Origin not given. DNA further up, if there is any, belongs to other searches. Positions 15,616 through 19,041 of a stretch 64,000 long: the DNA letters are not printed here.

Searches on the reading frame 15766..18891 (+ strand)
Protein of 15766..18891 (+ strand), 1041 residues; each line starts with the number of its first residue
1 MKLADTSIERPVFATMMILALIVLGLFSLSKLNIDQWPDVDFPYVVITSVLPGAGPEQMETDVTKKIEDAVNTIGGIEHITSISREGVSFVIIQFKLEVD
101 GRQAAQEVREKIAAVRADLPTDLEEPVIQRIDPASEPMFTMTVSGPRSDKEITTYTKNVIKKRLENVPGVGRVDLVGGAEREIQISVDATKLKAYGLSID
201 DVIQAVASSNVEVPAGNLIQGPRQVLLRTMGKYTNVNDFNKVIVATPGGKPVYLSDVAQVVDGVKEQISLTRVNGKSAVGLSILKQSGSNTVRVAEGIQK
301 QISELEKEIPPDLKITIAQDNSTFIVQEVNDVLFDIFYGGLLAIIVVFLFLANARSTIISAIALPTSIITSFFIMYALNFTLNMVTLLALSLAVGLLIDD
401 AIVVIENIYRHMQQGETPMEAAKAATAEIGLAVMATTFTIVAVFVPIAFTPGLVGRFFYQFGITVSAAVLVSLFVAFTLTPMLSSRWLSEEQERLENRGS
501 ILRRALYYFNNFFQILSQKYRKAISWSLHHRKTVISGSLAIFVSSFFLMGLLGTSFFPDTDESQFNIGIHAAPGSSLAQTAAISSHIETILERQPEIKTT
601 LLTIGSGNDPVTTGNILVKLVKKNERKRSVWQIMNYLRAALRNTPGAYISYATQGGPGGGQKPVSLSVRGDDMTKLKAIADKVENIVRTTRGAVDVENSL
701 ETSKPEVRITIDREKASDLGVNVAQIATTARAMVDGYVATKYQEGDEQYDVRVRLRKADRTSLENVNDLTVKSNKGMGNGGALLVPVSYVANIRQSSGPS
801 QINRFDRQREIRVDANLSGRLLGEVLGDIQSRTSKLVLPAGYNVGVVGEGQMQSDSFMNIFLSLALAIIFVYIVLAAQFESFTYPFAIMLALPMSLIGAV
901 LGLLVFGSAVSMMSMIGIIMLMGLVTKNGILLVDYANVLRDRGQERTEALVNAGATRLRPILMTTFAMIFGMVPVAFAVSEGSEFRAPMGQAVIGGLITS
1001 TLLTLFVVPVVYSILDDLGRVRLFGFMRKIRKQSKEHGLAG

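Call 52: search_protein_families(library=pfam, proteins=[window:15766-18891:+], max_evalue=0.001)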
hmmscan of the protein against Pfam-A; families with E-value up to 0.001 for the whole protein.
window:15766-18891:+ (1041 aa): 2 families
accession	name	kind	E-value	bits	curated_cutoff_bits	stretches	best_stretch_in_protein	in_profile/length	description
PF00873.25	ACR_tran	-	2e-285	949.9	28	1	4-1015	2-1020/1021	AcrB/AcrD/AcrF family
PF03176.21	MMPL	-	1.9e-12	47.2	20.5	1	341-487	150-305/333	MMPL family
